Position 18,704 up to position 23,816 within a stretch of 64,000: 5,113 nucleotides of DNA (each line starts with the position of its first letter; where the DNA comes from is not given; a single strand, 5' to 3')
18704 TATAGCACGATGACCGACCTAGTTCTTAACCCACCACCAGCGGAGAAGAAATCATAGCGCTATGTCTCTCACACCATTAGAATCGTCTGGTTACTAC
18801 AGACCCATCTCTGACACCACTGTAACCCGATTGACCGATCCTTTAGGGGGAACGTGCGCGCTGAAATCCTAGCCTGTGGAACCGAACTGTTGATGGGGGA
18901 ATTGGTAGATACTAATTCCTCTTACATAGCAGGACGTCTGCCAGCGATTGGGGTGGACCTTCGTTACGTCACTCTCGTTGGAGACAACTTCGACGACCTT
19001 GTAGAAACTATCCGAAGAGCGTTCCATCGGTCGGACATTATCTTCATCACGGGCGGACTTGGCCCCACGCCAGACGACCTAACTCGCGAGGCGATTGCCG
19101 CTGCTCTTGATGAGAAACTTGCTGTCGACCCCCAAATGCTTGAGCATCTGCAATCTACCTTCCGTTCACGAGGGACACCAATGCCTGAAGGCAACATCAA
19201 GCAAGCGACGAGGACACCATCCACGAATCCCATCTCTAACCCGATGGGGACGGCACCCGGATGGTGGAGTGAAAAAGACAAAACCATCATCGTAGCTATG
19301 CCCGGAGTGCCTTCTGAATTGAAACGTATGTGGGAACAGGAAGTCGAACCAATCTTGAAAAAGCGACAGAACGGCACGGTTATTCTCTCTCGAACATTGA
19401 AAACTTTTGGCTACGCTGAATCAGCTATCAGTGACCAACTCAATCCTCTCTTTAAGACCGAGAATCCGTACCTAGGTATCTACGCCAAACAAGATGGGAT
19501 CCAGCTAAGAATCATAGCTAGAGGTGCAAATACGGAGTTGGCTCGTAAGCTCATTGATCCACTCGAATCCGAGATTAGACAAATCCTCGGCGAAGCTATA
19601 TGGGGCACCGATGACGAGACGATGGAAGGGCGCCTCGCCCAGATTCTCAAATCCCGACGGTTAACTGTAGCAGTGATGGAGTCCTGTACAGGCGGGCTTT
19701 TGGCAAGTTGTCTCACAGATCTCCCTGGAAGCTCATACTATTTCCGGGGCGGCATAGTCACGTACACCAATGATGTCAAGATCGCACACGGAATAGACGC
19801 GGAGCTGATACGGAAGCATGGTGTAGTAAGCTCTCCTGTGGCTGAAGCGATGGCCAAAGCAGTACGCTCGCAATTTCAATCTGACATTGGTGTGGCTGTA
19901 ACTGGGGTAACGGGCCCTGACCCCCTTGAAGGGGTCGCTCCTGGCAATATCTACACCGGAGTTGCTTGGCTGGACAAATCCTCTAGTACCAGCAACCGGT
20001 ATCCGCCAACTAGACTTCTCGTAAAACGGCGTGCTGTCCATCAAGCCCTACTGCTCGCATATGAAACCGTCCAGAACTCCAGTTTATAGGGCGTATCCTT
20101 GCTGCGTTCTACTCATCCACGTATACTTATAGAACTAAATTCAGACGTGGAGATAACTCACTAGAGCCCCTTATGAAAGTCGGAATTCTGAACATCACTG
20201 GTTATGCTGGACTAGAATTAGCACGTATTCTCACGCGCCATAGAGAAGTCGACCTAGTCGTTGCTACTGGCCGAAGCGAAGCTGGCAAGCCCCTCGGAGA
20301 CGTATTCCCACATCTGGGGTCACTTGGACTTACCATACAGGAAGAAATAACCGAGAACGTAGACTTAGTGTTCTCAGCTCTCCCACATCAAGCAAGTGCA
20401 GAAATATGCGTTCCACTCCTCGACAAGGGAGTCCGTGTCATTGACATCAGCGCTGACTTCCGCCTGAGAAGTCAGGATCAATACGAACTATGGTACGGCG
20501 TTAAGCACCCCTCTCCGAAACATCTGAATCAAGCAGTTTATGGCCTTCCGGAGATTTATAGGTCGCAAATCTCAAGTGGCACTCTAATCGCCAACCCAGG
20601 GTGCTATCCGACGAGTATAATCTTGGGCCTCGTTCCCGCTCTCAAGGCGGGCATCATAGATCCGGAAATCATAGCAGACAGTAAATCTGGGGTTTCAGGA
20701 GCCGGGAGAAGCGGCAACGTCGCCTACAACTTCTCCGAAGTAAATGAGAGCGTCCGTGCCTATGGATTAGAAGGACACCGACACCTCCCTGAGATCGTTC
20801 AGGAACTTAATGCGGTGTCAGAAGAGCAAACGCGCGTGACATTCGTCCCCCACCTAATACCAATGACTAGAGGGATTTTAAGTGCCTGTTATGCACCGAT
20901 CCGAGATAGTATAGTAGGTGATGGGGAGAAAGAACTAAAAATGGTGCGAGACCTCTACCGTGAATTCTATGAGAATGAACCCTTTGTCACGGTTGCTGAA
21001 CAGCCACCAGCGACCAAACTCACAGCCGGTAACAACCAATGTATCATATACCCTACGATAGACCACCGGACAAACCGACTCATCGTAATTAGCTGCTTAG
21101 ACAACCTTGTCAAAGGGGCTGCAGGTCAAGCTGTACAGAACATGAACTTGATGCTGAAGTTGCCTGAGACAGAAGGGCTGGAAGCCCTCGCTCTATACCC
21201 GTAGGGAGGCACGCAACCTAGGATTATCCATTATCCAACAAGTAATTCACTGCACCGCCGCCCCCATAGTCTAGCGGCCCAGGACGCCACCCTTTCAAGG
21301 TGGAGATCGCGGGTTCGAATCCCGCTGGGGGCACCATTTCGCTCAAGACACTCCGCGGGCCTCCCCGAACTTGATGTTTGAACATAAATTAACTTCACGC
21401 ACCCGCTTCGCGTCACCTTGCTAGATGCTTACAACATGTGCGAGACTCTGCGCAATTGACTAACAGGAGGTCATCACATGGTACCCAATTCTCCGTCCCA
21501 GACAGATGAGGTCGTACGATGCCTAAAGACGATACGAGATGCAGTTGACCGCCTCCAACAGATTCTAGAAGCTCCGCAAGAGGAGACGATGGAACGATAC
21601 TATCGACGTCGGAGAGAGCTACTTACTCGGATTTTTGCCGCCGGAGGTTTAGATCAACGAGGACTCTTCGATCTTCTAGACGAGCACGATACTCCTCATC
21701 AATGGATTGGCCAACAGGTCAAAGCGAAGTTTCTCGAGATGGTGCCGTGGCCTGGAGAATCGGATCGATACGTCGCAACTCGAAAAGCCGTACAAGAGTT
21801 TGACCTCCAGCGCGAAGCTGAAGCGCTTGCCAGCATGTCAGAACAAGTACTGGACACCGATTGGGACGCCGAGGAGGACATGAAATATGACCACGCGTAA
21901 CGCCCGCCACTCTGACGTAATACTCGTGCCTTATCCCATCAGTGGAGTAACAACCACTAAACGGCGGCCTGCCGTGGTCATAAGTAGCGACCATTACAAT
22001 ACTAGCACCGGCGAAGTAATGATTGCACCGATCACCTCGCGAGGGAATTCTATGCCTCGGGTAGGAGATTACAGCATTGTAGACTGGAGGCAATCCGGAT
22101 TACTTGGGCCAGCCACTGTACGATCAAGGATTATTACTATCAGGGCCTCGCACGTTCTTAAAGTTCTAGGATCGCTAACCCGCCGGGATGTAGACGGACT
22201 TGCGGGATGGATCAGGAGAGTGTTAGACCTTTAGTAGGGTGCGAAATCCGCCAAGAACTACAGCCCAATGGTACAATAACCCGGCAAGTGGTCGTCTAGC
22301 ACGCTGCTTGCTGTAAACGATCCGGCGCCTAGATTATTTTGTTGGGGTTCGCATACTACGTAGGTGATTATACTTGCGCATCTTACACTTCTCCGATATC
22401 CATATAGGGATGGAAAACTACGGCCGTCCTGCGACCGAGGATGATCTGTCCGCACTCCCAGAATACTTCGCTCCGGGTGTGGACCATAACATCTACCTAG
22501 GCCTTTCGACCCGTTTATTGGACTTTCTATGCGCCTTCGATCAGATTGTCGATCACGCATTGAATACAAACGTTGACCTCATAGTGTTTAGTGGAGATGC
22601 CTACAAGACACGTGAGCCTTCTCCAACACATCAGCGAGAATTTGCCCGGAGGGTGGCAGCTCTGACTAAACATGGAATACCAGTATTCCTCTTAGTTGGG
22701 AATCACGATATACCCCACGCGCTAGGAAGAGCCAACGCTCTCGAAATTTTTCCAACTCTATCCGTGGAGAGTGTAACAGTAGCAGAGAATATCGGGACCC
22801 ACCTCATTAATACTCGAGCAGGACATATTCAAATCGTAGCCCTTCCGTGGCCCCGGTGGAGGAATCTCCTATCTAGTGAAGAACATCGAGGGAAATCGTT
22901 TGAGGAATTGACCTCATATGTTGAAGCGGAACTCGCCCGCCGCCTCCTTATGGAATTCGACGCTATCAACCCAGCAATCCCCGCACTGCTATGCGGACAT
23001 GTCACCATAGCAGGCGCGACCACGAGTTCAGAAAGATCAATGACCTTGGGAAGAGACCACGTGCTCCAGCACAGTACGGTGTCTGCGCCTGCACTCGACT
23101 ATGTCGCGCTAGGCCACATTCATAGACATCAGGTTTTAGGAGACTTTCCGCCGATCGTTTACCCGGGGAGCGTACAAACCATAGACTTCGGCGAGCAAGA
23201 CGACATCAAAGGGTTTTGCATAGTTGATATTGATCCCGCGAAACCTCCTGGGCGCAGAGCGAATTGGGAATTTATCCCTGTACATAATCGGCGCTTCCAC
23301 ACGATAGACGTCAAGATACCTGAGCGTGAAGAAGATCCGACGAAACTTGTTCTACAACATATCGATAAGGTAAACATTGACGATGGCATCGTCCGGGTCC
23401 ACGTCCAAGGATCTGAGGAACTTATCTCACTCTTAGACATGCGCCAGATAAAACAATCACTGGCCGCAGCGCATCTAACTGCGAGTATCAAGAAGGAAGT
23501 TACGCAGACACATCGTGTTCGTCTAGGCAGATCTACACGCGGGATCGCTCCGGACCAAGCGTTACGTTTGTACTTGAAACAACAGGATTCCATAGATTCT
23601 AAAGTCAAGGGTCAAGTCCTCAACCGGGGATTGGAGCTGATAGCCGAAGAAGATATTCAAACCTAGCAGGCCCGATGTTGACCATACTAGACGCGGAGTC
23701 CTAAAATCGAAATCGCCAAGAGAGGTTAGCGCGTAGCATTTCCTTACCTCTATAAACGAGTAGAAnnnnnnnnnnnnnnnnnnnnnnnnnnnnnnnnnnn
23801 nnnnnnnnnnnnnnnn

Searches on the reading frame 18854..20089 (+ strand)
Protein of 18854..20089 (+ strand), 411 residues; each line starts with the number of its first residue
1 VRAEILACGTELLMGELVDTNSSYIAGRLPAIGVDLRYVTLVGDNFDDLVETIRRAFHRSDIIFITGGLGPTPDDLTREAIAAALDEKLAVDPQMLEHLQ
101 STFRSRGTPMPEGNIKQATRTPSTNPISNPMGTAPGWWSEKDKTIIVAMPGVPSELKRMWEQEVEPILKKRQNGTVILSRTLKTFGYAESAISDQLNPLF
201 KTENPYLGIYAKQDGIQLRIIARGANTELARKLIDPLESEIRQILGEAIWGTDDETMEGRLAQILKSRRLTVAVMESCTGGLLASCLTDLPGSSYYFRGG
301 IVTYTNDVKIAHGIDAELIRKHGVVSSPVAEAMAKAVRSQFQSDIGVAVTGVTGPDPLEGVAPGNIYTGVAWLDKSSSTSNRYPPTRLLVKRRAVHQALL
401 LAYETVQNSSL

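Call 14: search_protein_families(library=ncbifam, max_evalue=1e-10, proteins=[window:18854-20089:+])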
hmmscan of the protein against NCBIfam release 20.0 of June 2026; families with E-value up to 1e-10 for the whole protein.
window:18854-20089:+ (411 aa): 9 families
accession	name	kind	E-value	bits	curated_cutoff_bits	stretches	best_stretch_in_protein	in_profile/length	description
NF001813.0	PRK00549.1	equivalog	1.5e-126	422.8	379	1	1-407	1-412/414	competence/damage-inducible protein A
TIGR00200.1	cinA_nterm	subfamily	4.2e-110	368.3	243.15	1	1-405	2-410/414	CinA family nicotinamide mononucleotide deamidase-related protein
NF002291.0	PRK01215.1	equivalog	4.7e-52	176.7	293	1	2-245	5-253/264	nicotinamide mononucleotide deamidase-related protein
NF002978.0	PRK03673.1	equivalog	2.5e-50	171.6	496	1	1-287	2-285/398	nicotinamide mononucleotide deamidase-related protein YfaY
TIGR00199.1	PncC_domain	subfamily_domain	3.1e-35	121.5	68.9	1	261-399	1-142/149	nicotinamide-nucleotide amidohydrolase family protein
NF002977.0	PRK03670.1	equivalog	4.2e-30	105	305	1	1-172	1-180/252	competence damage-inducible protein A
TIGR00177.1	molyb_syn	domain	2e-26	92.7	85.35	1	1-166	2-148/148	molybdenum cofactor synthesis domain-containing protein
NF002975.0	PRK03661.1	equivalog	4e-24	85.1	212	1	260-404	12-159/164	nicotinamide-nucleotide amidase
NF002972.0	PRK03657.1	equivalog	2.3e-15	56.7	201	1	257-367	20-132/175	2-oxo-tetronate isomerase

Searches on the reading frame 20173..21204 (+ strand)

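Call 14: search_protein_families(library=ncbifam, max_evalue=1e-10, proteins=[window:20173-21204:+])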
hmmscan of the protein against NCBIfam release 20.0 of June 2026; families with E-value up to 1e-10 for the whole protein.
window:20173-21204:+ (343 aa): 4 families
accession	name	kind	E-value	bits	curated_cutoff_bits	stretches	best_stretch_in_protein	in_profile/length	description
TIGR01850.1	argC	equivalog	5e-120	400.8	233.6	1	1-343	1-345/345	N-acetyl-gamma-glutamyl-phosphate reductase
TIGR01851.1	argC_other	equivalog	4.2e-25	88.7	229.85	1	62-329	49-309/310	N-acetyl-gamma-glutamyl-phosphate reductase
TIGR00978.1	asd_EA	equivalog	2.6e-17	62.9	301.2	1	1-328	1-341/342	aspartate-semialdehyde dehydrogenase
NF006416.0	PRK08664.1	subfamily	8.1e-16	58.1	232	1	1-329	4-345/350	aspartate-semialdehyde dehydrogenase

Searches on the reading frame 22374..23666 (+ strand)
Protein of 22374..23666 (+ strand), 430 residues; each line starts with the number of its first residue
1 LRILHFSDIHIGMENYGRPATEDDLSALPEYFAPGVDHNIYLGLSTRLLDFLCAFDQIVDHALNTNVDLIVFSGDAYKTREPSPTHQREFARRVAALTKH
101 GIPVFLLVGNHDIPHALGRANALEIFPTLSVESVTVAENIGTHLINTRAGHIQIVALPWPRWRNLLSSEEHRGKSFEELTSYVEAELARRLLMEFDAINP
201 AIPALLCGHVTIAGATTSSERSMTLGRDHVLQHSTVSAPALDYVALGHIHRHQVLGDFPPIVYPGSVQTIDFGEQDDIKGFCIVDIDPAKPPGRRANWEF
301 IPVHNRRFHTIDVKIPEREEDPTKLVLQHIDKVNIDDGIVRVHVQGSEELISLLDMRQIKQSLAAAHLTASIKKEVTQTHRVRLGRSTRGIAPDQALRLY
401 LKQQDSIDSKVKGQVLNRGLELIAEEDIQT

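Call 13: search_protein_families(library=ncbifam, max_evalue=1e-10, proteins=[window:22374-23666:+])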
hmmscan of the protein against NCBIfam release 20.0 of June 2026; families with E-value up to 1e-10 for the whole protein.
window:22374-23666:+ (430 aa): 7 families
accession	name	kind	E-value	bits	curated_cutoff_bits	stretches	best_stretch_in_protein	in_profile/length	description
TIGR00619.1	sbcd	subfamily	8.5e-41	140.4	77.65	1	1-276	1-248/252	exonuclease subunit SbcD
NF008206.2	PRK10966.1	equivalog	1.5e-23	83.6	450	1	58-290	31-270/380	exonuclease subunit SbcD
NF041030.1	Mre11_Halo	equivalog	5.9e-19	68.4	550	0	45-114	20-89/361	DNA double-strand break repair protein Mre11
NF041029.1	Mre11_Pyroc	equivalog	5.3e-18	65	600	0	45-113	19-87/438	DNA double-strand break repair protein Mre11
NF041754.1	sbcd_Bac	equivalog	4e-15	55.9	750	1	50-299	26-268/390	exonuclease subunit SbcD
NF041753.2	sbcd_Staph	equivalog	5e-15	55.2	480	1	54-289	27-250/375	exonuclease subunit SbcD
NF041031.1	Mre11_Sulfo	equivalog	1.5e-13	50.8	500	0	45-136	18-109/374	DNA double-strand break repair protein Mre11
